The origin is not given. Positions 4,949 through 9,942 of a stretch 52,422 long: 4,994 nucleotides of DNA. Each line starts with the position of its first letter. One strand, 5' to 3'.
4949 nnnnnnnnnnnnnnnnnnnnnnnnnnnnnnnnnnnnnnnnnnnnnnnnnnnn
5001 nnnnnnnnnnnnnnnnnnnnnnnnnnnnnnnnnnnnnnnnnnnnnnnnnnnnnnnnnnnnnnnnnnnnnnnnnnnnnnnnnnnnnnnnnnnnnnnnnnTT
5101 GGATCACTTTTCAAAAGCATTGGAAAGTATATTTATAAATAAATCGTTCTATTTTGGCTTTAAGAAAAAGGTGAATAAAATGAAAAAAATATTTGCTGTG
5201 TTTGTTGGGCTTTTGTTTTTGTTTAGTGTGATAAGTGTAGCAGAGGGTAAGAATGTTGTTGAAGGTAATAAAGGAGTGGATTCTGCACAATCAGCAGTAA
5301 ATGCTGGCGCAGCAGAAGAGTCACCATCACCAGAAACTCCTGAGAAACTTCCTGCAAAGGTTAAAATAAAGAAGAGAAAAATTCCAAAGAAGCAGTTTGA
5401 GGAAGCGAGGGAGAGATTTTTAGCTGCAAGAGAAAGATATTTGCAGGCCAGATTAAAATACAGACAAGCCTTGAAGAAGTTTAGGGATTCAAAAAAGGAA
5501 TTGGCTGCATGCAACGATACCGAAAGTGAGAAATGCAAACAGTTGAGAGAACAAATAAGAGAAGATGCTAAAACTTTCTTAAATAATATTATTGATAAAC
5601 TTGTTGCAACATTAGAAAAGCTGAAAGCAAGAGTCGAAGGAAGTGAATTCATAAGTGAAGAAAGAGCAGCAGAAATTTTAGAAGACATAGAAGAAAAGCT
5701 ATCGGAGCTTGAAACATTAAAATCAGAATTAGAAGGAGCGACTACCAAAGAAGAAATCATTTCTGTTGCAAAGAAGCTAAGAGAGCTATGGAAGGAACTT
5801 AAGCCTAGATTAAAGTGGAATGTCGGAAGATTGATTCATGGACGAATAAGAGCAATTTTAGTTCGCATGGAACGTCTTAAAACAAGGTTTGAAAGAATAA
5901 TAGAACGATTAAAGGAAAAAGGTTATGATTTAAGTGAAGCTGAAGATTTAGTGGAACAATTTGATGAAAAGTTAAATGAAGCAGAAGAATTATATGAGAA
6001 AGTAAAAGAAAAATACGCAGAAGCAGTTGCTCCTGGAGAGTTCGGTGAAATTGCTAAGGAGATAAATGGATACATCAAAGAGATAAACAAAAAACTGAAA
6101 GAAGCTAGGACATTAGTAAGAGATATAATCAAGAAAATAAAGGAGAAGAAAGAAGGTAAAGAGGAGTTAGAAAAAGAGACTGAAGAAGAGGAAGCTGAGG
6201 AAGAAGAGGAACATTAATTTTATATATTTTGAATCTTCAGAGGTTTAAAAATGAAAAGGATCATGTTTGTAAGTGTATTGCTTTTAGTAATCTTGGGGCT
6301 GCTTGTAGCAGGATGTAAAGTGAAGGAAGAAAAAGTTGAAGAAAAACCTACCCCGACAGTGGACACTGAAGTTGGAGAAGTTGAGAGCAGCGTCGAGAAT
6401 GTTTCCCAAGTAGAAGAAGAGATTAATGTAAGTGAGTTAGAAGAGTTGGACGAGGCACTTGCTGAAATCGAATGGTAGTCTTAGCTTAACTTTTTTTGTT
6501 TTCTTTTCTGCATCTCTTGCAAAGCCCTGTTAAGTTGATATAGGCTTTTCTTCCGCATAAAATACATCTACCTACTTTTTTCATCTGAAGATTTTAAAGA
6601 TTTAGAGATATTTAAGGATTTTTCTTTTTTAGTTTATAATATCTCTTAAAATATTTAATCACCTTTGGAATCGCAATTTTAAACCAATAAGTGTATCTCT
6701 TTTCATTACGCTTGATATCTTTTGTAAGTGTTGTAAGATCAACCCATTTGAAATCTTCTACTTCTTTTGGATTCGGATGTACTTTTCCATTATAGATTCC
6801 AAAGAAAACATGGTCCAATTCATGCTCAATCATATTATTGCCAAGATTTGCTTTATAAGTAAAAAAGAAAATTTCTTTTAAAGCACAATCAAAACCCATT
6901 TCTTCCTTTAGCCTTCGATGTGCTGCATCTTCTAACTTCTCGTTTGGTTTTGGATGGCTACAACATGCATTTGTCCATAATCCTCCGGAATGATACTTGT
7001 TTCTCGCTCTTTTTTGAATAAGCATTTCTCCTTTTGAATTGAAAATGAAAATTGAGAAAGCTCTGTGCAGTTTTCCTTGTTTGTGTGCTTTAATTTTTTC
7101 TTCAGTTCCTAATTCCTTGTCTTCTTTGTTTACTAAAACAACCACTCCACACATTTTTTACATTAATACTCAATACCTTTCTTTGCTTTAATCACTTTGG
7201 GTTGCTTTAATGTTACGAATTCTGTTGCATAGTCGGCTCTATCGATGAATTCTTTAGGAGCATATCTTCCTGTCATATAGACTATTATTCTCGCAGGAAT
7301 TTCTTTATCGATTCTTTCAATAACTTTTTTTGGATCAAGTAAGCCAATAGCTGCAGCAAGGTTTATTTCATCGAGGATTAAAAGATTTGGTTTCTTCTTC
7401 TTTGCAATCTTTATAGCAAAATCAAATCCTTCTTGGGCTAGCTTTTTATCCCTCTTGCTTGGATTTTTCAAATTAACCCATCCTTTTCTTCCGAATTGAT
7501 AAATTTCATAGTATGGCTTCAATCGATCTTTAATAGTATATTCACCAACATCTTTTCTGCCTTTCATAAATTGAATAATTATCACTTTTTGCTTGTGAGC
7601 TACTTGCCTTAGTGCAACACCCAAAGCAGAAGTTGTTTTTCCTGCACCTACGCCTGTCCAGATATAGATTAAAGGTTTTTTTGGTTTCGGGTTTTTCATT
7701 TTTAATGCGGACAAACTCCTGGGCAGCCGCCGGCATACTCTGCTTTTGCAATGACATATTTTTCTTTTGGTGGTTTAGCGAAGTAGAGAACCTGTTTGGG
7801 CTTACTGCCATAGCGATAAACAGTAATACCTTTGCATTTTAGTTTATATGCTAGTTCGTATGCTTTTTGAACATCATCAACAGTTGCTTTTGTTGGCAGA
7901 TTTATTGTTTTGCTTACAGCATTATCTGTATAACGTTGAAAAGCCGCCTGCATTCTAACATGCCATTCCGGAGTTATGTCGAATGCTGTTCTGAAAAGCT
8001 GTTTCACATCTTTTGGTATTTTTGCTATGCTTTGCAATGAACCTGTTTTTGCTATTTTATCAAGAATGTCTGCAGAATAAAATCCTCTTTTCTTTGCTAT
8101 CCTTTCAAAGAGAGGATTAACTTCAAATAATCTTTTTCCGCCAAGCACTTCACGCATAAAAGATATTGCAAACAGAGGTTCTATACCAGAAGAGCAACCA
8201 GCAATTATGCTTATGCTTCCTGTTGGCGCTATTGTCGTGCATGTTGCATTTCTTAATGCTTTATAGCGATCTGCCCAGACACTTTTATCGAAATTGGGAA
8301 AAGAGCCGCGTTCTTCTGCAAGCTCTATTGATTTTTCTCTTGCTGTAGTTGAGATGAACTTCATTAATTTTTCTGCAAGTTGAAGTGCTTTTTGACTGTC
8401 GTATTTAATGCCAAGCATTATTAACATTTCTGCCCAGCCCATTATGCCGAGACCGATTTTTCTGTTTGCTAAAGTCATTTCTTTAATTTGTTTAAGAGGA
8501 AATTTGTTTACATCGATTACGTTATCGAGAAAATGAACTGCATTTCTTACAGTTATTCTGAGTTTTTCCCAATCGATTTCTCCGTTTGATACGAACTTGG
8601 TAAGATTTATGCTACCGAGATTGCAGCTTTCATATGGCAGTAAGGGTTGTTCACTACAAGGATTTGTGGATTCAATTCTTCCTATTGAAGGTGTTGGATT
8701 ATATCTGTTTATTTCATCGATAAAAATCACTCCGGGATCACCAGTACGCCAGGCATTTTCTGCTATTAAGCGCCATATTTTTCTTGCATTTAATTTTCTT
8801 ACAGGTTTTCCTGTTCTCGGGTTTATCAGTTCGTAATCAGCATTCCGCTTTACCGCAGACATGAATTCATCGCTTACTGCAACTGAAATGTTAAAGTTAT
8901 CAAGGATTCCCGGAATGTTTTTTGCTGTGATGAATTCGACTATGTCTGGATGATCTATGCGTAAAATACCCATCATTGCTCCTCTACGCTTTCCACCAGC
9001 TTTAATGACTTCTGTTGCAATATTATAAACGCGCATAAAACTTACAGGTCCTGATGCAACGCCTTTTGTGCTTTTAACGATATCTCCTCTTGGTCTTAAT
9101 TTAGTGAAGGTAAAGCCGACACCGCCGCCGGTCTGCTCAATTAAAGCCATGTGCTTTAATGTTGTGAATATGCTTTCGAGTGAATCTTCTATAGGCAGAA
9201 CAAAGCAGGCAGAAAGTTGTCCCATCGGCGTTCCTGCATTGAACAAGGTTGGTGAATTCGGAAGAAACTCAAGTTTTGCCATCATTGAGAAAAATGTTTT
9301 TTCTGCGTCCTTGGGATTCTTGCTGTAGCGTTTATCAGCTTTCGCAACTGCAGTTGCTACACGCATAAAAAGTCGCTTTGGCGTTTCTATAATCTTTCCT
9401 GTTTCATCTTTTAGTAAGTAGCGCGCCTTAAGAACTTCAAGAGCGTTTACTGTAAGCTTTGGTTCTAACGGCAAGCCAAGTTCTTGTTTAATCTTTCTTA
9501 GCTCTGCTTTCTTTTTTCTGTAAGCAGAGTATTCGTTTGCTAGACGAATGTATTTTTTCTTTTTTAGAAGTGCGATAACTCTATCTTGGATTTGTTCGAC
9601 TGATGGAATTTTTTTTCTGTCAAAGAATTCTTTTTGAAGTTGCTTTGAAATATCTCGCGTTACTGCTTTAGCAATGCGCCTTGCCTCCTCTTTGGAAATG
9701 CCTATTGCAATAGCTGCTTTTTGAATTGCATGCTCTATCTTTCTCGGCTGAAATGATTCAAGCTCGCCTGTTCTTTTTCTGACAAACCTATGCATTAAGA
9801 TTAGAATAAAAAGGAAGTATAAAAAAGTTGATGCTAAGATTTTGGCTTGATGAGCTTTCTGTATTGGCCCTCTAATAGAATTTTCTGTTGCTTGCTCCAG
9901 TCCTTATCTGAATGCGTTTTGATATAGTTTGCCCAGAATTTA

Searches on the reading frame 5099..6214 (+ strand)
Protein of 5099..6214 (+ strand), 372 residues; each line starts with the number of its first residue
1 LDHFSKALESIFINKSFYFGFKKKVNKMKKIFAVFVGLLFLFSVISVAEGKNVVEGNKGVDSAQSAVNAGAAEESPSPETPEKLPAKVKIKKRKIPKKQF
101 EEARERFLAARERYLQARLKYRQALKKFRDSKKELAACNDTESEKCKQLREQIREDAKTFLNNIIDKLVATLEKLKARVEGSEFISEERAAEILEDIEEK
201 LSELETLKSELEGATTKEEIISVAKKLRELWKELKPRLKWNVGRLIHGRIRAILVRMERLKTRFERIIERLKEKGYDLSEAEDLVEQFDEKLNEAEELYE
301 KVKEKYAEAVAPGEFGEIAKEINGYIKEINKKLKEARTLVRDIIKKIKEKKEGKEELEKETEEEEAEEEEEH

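Call 45: search_protein_families(library=pfam, proteins=[window:5099-6214:+], max_evalue=0.001)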
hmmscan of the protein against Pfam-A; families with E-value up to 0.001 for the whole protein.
window:5099-6214:+ (372 aa): 1 family
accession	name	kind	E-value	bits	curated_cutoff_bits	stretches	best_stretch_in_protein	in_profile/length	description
PF06103.16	DUF948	-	0.00067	20.2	37.2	0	317-348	37-68/89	Bacterial protein of unknown function (DUF948)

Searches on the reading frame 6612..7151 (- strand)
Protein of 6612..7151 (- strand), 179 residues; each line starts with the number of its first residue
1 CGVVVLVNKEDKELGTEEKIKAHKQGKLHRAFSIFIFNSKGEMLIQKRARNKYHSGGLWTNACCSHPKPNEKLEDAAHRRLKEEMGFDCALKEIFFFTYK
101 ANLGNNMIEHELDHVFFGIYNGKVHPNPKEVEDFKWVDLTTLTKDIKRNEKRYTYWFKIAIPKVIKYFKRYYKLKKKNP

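Call 45: search_protein_families(library=pfam, proteins=[window:6612-7151:-], max_evalue=0.001)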
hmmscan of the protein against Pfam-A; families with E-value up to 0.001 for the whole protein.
window:6612-7151:- (179 aa): 1 family
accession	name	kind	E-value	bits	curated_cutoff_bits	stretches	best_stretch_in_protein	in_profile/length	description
PF00293.34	NUDIX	-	2.1e-22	80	21.1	1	28-155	2-132/134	NUDIX domain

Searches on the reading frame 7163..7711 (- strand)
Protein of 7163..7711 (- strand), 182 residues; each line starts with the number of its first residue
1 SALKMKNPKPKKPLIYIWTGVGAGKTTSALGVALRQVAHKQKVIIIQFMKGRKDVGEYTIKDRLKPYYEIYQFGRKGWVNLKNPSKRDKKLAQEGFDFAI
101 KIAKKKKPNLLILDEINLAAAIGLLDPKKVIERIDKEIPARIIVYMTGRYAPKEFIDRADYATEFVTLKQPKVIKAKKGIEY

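Call 45: search_protein_families(library=pfam, proteins=[window:7163-7711:-], max_evalue=0.001)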
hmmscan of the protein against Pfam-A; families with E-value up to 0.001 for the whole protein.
window:7163-7711:- (182 aa): 1 family
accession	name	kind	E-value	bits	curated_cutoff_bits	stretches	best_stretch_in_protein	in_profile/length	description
PF02572.21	CobA_CobO_BtuR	-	1.1e-44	153.1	25.7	1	12-182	2-172/172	ATP:corrinoid adenosyltransferase BtuR/CobO/CobP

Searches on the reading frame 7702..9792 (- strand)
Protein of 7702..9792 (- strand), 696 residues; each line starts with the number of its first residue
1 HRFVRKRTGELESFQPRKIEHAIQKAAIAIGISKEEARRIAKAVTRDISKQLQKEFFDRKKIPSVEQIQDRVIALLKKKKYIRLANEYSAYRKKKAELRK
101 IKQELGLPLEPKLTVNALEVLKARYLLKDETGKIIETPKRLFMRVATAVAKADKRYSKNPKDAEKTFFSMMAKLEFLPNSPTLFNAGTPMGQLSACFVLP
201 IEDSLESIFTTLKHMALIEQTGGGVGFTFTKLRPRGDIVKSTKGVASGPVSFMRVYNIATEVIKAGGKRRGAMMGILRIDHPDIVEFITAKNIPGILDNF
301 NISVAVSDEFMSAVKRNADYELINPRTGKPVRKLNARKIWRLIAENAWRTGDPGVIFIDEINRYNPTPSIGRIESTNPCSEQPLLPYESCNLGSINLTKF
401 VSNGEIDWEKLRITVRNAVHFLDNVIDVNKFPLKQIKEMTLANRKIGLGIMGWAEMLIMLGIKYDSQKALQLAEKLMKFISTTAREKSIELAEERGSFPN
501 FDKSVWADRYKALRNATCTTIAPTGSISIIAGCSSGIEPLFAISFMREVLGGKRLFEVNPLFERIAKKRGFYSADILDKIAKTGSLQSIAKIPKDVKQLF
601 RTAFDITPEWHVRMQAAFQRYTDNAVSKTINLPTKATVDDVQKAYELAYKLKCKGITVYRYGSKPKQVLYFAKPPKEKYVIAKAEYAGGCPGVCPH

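Call 45: search_protein_families(library=pfam, proteins=[window:7702-9792:-], max_evalue=0.001)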
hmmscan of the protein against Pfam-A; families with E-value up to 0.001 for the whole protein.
window:7702-9792:- (696 aa): 3 families
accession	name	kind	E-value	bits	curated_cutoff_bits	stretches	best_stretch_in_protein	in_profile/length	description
PF02867.20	Ribonuc_red_lgC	-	3.7e-145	484.9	23.9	2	194-509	1-347/523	Ribonucleotide reductase, barrel domain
PF00317.26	Ribonuc_red_lgN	-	1.3e-26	92.9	28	1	112-191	2-77/77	Ribonucleotide reductase, all-alpha domain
PF03477.21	ATP-cone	-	6.6e-15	55.9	25.8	1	3-96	2-87/88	ATP cone domain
